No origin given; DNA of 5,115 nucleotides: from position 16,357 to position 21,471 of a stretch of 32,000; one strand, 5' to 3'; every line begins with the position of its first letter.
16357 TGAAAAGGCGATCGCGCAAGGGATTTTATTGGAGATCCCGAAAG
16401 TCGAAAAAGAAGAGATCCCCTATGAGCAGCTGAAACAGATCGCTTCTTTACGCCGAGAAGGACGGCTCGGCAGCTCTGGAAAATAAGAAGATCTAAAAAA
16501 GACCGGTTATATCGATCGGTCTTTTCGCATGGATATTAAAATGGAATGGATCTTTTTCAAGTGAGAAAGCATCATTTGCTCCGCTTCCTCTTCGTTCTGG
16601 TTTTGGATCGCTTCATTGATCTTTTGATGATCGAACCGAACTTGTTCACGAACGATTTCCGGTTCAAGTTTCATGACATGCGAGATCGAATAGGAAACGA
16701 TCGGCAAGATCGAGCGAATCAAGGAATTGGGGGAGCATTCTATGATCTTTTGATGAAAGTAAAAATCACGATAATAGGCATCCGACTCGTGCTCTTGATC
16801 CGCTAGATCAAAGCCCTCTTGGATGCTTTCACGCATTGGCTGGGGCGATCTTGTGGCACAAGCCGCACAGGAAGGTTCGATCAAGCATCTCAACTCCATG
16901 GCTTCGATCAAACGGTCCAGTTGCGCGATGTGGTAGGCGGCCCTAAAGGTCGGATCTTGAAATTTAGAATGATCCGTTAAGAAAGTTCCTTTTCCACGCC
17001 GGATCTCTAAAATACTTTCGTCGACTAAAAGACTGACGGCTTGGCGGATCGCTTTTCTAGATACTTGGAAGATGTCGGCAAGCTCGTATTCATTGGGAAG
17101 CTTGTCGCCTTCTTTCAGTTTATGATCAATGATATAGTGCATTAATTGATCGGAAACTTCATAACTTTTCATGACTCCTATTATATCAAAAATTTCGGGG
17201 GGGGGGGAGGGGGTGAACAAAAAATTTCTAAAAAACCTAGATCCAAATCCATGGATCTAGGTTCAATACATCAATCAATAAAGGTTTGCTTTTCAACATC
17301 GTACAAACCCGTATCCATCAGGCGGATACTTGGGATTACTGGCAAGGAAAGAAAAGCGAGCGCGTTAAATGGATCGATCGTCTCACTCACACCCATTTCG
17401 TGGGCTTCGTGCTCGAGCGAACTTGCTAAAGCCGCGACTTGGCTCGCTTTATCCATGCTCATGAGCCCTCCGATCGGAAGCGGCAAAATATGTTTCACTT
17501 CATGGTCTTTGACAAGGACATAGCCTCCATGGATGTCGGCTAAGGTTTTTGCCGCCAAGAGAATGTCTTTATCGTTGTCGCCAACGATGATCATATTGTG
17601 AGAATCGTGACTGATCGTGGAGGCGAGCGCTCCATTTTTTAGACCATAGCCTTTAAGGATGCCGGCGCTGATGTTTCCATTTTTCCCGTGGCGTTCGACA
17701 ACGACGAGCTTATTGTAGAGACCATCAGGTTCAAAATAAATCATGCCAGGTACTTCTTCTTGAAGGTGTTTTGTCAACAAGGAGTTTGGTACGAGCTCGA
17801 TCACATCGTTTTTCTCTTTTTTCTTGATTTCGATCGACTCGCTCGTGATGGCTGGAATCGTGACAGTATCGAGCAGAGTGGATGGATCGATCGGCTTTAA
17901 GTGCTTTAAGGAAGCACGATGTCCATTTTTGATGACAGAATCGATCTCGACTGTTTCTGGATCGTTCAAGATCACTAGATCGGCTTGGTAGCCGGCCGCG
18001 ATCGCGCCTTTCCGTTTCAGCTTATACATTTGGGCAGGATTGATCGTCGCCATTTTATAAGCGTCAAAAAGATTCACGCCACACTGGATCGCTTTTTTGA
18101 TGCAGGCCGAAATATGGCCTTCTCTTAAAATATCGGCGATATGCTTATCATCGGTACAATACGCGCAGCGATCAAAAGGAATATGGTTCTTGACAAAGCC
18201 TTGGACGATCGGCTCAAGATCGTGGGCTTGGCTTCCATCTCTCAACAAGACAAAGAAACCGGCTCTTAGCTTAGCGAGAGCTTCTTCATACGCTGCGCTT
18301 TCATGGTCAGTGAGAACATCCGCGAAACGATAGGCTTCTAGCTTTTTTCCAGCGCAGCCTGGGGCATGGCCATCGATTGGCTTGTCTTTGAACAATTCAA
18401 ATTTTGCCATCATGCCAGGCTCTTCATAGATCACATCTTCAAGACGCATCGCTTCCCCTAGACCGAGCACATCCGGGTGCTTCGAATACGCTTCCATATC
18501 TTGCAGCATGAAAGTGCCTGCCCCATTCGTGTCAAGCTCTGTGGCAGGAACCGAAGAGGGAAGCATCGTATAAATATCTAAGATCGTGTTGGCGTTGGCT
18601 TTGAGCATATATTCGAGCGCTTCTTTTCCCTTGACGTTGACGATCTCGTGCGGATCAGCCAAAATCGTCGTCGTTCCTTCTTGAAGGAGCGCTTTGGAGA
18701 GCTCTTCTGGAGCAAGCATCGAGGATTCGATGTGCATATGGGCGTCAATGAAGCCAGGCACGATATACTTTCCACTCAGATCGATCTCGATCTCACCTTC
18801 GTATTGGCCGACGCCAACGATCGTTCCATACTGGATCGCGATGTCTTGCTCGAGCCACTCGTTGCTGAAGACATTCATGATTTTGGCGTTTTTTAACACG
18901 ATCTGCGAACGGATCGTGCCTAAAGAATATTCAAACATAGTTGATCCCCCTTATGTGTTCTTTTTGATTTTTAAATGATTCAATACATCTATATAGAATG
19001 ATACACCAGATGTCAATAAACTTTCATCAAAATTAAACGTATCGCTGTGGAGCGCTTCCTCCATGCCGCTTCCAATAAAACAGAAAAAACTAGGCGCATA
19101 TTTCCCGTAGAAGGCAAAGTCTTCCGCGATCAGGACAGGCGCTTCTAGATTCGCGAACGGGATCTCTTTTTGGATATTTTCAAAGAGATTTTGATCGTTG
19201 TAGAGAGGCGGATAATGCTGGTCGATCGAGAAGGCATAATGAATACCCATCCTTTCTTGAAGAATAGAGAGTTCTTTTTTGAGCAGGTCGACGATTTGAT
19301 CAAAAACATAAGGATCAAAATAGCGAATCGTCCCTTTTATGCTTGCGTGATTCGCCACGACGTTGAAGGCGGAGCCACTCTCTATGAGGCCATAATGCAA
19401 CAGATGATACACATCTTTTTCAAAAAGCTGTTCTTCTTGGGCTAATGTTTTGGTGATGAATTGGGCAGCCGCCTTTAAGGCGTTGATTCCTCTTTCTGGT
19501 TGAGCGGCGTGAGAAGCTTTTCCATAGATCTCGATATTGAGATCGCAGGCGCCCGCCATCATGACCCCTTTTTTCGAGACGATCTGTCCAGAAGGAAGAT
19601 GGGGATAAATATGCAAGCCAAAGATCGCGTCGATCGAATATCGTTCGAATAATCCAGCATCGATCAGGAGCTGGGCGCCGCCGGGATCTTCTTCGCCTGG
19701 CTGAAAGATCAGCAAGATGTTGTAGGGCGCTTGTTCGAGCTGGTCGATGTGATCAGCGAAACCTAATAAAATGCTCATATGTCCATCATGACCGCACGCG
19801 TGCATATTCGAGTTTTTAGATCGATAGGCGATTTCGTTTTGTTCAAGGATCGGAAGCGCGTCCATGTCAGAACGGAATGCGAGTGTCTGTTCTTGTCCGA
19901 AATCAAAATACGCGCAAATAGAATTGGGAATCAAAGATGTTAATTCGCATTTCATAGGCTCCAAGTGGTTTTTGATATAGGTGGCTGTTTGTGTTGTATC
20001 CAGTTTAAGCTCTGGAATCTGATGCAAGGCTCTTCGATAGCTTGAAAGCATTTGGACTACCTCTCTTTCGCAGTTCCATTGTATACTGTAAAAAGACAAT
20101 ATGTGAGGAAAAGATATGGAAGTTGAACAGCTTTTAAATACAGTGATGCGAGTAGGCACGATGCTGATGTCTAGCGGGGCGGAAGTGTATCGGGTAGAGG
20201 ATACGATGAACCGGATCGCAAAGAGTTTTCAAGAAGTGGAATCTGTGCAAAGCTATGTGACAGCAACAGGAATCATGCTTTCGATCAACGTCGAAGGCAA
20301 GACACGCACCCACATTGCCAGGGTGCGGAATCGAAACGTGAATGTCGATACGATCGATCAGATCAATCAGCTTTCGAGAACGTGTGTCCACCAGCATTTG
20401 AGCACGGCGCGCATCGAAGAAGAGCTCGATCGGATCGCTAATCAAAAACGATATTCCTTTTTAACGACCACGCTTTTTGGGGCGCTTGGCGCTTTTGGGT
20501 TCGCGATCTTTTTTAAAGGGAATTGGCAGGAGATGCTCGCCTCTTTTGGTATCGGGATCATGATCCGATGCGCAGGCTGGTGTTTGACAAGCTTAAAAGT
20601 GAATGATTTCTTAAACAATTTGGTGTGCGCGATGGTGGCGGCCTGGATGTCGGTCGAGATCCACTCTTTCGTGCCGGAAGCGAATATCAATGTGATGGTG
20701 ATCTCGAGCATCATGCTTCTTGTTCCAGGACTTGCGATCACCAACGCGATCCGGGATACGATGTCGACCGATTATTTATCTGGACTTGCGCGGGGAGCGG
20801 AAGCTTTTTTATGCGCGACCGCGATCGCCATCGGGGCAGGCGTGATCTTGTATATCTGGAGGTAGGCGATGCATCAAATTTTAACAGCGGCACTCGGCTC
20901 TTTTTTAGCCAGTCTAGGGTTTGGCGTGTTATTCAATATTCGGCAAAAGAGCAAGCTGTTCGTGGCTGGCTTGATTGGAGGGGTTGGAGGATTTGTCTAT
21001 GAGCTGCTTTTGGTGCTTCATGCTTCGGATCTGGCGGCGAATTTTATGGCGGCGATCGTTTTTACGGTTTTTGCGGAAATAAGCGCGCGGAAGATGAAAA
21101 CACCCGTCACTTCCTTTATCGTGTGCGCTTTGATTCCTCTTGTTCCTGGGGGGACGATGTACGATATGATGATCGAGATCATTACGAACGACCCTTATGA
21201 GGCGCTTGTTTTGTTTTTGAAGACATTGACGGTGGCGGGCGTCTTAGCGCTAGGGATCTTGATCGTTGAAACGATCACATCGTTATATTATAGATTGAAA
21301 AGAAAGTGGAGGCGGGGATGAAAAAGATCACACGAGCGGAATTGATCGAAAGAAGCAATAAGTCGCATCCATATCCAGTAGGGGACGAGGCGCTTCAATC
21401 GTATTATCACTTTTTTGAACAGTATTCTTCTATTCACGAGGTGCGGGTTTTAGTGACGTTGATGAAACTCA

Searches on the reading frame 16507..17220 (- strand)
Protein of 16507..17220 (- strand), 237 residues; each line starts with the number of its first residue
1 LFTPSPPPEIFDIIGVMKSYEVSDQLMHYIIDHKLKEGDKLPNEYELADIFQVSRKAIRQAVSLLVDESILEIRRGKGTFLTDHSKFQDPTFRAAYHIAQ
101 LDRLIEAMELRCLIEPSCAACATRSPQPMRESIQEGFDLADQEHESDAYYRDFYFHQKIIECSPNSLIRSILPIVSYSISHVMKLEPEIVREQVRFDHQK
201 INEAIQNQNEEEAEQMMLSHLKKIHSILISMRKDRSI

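Call 35: search_protein_families(library=pfam, proteins=[window:16507-17220:-], max_evalue=0.01)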
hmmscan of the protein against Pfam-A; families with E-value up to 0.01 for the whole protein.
window:16507-17220:- (237 aa): 3 families
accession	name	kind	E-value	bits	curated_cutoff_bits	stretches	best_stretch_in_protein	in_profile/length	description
PF00392.27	GntR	-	8.1e-16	57.9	27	1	21-80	4-63/64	Bacterial regulatory proteins, gntR family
PF07729.17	FCD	-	2.8e-13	50.8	24.3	1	106-222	1-124/125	FCD domain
PF14502.12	HTH_41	-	0.0076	16.1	25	0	36-81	1-48/48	Helix-turn-helix domain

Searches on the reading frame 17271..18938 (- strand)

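Call 35: search_protein_families(library=pfam, proteins=[window:17271-18938:-], max_evalue=0.01)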
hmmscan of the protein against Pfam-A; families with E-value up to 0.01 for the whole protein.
window:17271-18938:- (555 aa): 3 families
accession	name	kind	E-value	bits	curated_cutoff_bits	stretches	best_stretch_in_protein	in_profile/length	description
PF13382.11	Adenine_deam_C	-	2.7e-54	183.6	27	1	387-551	2-168/169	Adenine deaminase C-terminal domain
PF01979.26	Amidohydro_1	-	1.3e-32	113.8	25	2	58-223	1-184/345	Amidohydrolase family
PF07969.17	Amidohydro_3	-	5.7e-16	59.5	29.7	2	288-331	407-452/472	Amidohydrolase family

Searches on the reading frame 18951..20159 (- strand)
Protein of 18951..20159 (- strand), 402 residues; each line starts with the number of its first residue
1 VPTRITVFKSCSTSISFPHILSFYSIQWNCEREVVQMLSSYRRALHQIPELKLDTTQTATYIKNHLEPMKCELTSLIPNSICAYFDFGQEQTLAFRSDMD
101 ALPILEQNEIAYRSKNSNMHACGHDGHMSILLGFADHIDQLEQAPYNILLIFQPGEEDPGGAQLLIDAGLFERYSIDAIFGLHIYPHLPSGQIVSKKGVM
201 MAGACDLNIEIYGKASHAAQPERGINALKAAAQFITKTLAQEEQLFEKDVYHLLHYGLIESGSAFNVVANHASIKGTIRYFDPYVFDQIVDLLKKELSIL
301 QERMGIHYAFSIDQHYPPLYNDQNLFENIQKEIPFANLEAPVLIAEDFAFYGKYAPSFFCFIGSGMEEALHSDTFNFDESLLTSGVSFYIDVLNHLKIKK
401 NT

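Call 63: search_protein_families(library=pfam, proteins=[window:18951-20159:-], max_evalue=0.001)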
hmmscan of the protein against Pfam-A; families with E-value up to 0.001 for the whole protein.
window:18951-20159:- (402 aa): 2 families
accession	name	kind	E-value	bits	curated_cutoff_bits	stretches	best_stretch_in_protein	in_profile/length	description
PF01546.33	Peptidase_M20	-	4.1e-34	118.7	24.6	1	94-394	1-205/206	Peptidase family M20/M25/M40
PF07687.19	M20_dimer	-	7e-14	52.1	21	1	203-298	5-100/107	Peptidase dimerisation domain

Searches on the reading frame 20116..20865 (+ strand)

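Call 63: search_protein_families(library=pfam, proteins=[window:20116-20865:+], max_evalue=0.001)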
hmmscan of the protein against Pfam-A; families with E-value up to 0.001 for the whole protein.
window:20116-20865:+ (249 aa): 2 families
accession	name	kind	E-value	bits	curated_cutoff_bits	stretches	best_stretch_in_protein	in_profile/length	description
PF06738.18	ThrE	-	3.4e-71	239.9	26.3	1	9-247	2-240/241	Putative threonine/serine exporter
PF12821.13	ThrE_2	-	7.1e-11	42.9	27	1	120-244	3-126/129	Threonine/Serine exporter, ThrE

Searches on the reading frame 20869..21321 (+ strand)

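Call 63: search_protein_families(library=pfam, proteins=[window:20869-21321:+], max_evalue=0.001)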
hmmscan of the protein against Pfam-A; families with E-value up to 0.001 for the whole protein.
window:20869-21321:+ (150 aa): 2 families
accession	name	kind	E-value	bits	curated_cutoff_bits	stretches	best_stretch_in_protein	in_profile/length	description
PF12821.13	ThrE_2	-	5.2e-36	124.2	27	1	9-136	3-129/129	Threonine/Serine exporter, ThrE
PF06738.18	ThrE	-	6.5e-12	45.9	26.3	1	5-135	109-239/241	Putative threonine/serine exporter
